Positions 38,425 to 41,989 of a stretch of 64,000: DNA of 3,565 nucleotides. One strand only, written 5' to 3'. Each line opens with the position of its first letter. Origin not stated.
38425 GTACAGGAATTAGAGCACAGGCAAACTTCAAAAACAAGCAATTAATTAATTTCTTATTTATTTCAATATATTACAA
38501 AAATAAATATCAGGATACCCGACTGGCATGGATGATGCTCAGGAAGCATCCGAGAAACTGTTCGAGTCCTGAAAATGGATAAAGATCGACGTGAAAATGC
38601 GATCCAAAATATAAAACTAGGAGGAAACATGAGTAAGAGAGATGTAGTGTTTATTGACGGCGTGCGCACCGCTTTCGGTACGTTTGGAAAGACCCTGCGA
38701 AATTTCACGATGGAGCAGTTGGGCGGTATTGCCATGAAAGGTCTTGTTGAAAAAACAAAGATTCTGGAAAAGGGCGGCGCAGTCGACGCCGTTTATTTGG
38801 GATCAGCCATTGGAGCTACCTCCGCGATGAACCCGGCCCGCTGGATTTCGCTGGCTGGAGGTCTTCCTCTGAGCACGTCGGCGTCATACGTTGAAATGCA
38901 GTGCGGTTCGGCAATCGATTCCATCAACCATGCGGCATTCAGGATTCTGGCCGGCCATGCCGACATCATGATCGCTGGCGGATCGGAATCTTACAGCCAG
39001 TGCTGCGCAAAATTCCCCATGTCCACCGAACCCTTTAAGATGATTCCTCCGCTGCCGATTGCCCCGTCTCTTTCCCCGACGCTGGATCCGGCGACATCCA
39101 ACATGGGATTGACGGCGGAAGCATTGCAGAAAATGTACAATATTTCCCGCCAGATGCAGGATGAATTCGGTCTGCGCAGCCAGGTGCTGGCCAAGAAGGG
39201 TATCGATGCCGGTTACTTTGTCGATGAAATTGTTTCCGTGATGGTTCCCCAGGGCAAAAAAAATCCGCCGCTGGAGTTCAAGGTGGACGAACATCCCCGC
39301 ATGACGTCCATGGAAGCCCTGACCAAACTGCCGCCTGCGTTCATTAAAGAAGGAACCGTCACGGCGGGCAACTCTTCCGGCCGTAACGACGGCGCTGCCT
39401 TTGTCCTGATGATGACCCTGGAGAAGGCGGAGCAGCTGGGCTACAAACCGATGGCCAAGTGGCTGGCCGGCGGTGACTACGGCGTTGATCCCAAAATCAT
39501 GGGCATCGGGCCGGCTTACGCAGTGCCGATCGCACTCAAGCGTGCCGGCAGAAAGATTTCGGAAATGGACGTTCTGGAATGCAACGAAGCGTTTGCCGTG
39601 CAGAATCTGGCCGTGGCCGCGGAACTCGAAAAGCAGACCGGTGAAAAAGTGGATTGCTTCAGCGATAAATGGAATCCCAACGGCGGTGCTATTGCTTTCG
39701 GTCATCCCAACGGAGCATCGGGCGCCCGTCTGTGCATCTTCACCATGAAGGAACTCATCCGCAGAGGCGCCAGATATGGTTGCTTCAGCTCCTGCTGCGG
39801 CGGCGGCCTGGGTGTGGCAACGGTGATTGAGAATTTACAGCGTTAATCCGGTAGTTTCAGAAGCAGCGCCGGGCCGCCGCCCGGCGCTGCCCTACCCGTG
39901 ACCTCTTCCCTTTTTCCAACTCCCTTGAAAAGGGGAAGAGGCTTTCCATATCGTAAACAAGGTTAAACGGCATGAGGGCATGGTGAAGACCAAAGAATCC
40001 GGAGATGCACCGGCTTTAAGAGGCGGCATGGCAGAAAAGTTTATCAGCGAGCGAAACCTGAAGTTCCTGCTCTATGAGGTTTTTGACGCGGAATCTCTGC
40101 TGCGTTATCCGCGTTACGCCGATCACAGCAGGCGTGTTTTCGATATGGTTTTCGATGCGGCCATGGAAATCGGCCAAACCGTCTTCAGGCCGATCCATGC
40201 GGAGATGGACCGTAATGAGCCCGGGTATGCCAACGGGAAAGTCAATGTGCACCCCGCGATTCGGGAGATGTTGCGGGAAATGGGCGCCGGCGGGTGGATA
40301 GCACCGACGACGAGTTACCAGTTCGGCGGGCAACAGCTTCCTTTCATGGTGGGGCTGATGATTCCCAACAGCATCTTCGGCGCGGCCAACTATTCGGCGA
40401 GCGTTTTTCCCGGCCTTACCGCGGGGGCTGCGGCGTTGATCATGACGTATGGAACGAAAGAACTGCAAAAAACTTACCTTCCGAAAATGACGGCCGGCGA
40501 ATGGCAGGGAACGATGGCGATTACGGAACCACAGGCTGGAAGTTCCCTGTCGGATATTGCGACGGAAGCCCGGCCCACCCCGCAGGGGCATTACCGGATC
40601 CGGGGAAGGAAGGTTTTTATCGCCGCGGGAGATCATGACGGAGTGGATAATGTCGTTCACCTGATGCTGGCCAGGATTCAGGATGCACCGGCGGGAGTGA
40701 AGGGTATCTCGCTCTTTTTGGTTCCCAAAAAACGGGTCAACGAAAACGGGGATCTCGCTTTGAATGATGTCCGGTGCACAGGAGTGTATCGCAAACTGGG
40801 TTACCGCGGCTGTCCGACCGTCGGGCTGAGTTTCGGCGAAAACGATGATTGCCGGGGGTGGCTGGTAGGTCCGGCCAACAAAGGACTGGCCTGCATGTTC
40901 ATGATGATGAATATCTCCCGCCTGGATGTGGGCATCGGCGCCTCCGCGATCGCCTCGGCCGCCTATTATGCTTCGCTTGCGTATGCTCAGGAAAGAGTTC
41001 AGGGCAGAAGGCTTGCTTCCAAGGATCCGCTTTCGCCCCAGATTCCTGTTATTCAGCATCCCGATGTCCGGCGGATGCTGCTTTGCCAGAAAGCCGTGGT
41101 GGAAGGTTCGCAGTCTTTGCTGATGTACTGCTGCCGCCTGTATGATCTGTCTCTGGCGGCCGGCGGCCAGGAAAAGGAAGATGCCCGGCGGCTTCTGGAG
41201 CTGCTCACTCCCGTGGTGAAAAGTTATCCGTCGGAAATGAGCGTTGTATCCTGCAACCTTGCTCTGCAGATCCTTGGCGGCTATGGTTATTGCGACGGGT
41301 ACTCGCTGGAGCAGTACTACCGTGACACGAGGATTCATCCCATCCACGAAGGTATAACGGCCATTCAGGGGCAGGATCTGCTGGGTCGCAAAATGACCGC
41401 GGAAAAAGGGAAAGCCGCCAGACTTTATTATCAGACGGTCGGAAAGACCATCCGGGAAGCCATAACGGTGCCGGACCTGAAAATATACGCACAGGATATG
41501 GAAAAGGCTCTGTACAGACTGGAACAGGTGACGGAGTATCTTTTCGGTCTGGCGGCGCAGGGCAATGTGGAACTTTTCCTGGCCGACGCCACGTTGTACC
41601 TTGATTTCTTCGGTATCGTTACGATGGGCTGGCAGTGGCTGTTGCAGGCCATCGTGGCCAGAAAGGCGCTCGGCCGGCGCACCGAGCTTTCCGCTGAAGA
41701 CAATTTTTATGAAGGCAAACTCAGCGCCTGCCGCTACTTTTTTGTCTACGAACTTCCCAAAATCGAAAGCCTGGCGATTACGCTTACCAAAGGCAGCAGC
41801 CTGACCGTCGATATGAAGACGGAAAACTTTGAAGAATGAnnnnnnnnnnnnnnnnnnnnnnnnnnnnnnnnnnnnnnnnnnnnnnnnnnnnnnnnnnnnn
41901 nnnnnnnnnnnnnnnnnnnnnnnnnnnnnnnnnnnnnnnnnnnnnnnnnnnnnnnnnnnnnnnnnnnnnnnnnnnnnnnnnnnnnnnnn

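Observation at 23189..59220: A sigma-54 regulon readable from the DNA: seven -24/-12 promoters, five with a phased TGTCC-N7-GGACA dyad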

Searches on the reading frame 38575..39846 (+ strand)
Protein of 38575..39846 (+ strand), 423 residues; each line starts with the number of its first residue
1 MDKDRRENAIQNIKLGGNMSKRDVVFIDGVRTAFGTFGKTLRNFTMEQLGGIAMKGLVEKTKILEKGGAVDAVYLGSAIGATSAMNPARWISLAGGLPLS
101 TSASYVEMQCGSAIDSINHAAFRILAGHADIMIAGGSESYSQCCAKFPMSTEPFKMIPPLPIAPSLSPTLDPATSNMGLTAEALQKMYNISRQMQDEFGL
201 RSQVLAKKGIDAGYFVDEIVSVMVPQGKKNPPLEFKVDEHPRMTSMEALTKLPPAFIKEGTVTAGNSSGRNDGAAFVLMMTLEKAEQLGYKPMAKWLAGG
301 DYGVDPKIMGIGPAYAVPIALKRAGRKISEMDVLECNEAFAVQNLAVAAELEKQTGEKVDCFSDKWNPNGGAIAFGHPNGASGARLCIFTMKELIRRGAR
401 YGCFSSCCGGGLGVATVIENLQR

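Call 11: search_protein_families(library=pfam, proteins=[window:38575-39846:+])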
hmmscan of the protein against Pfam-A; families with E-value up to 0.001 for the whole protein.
window:38575-39846:+ (423 aa): 2 families
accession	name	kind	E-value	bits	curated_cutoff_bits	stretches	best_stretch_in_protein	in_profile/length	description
PF00108.29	Thiolase_N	-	1.6e-59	201.9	26.4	1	24-281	1-258/260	Thiolase, N-terminal domain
PF02803.24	Thiolase_C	-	2e-36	124.8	27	1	291-419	2-122/123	Thiolase, C-terminal domain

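Call 55: search_protein_families(library=ncbifam, proteins=[window:38575-39846:+], max_evalue=1e-10)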
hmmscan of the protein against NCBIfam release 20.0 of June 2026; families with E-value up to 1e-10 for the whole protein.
window:38575-39846:+ (423 aa): 30 families (the best 25 are shown)
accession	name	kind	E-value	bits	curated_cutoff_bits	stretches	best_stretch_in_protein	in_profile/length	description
TIGR01930.1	AcCoA-C-Actrans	subfamily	1.2e-109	366.8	240.55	1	27-419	2-385/385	acetyl-CoA C-acyltransferase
NF006552.0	PRK09051.1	subfamily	6.3e-99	331.9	565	1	20-420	2-394/395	beta-ketothiolase BktB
NF004206.0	PRK05656.1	subfamily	3.6e-93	312.7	688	1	22-419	2-391/392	acetyl-CoA C-acetyltransferase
NF004853.0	PRK06205.1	subfamily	3.9e-91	306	551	1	22-421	2-403/404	acetyl-CoA C-acetyltransferase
NF006551.0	PRK09050.1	subfamily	1.3e-88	297.8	605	1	22-420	2-400/401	3-oxoadipyl-CoA thiolase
NF042999.1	bketothiol_BktB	equivalog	2.7e-88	296.9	725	1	21-421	2-394/394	beta-ketothiolase BktB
TIGR02430.1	pcaF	equivalog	2.2e-87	293.7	597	1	23-420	2-399/400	3-oxoadipyl-CoA thiolase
NF006001.0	PRK08131.1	equivalog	3.7e-83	279.7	622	1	26-421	6-400/401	3-oxoadipyl-CoA thiolase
NF005805.0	PRK07661.1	equivalog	2.6e-81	273.5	633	1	22-420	2-390/391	acetyl-CoA C-acetyltransferase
NF006510.0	PRK08947.1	equivalog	4e-79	266.3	519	1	22-420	2-386/387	acetyl-CoA C-acyltransferase FadA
NF005033.0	PRK06445.1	equivalog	3.2e-76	257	511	1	23-420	4-394/395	acetyl-CoA C-acetyltransferase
NF006086.0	PRK08235.1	equivalog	1.7e-75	254.6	526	1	24-419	4-391/393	acetyl-CoA C-acetyltransferase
NF006553.0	PRK09052.1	equivalog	2.5e-75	254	567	1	22-421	6-399/399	acetyl-CoA C-acyltransferase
TIGR02445.1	fadA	equivalog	2.8e-72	243.8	591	1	23-420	1-384/385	acetyl-CoA C-acyltransferase FadA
NF005890.0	PRK07851.1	equivalog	2e-68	231.3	580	1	176-421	172-405/406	acetyl-CoA C-acetyltransferase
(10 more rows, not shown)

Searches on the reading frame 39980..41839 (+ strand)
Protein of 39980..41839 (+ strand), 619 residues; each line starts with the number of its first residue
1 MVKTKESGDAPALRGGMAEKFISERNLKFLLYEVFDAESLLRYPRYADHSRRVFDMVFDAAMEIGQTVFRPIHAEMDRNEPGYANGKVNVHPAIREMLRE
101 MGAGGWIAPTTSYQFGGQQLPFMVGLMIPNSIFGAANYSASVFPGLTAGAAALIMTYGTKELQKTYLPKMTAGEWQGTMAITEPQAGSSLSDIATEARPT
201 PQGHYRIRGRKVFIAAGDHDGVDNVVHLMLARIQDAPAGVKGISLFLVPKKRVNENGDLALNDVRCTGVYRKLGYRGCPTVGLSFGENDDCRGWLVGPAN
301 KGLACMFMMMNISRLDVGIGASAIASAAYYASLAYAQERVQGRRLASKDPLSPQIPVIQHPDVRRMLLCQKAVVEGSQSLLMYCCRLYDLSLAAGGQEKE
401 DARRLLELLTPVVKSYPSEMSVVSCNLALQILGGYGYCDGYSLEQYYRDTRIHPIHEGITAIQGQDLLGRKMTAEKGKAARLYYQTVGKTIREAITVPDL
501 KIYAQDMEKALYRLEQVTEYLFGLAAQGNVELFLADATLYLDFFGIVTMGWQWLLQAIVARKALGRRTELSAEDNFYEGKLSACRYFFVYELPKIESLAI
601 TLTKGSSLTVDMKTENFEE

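Call 11: search_protein_families(library=pfam, proteins=[window:39980-41839:+])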
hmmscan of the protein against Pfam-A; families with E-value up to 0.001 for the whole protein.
window:39980-41839:+ (619 aa): 5 families
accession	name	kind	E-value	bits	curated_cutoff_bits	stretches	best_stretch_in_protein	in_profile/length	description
PF12806.12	Acyl-CoA_dh_C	-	2.3e-30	105.7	30.3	1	488-612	6-123/124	Acetyl-CoA dehydrogenase C-terminal like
PF00441.29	Acyl-CoA_dh_1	-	2.7e-17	63.7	22.4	1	300-465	1-143/150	Acyl-CoA dehydrogenase, C-terminal domain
PF02770.24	Acyl-CoA_dh_M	-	4.2e-12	46.5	33.3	1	179-285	2-94/97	Acyl-CoA dehydrogenase, middle domain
PF02771.21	Acyl-CoA_dh_N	-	2.9e-11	44.2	22.9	1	56-174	6-113/113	Acyl-CoA dehydrogenase, N-terminal domain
PF22924.1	ACOX_C_alpha1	-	0.00035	20.9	27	1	310-458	4-155/169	Acyl-CoA oxidase, C-alpha1 domain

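Call 55: search_protein_families(library=ncbifam, proteins=[window:39980-41839:+], max_evalue=1e-10)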
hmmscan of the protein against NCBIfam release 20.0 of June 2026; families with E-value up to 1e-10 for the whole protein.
window:39980-41839:+ (619 aa): 10 families
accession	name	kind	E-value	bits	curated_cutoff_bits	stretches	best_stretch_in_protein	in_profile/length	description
NF042972.1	AcrlCoAredClosAcrC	equivalog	4e-36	124.5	640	1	95-343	39-272/378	acryloyl-CoA reductase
NF045552.1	GlutCoADH_Des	equivalog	7.2e-33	114.3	470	1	93-462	38-370/387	glutaryl-CoA dehydrogenase Acd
NF042439.1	SulpropCoADesulf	equivalog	5.3e-30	104.4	600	1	61-344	4-266/379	3-sulfinopropanoyl-CoA desulfinase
NF058590.1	AcCoDHFadEBacil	equivalog_domain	6.3e-29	100.9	600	1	94-462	55-401/586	acyl-CoA dehydrogenase FadE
NF043006.1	CyhCrbnylCoADH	equivalog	8.2e-23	81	650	1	90-471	36-374/380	cyclohexane-1-carbonyl-CoA dehydrogenase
NF008594.0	PRK11561.1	equivalog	1.8e-22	79.4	545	1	178-478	181-445/540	isovaleryl-CoA dehydrogenase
NF008997.0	PRK12341.1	equivalog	8.2e-17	61.3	537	0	153-341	95-269/382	acyl-CoA dehydrogenase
TIGR03207.1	cyc_hxne_CoA_dh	equivalog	7.7e-16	57.8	575.35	1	78-345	19-270/372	cyclohexanecarboxyl-CoA dehydrogenase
NF045652.1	ProlPCPDhRedW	equivalog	5.4e-14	51.8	650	1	139-315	81-241/376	L-prolyl-[peptidyl-carrier protein] dehydrogenase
NF053553.1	prodigi_MBC_PigA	equivalog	9.5e-13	48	500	1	151-472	97-379/381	prodigiosin MBC biosynthesis dehydrogenase PigA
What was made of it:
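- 38575..55364 (+): Same-strand gene run downstream of that promoter: thiolase, long acyl-CoA dehydrogenase, two solute-binding proteins, LivHMGF-type ABC transporter, two-subunit CoA-transferase, three SDRs, enoyl-CoA hydratase, aspartate ammonia-lyase. The operon extent is inferred only. Pfam and NCBIfam (calls 11, 55).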
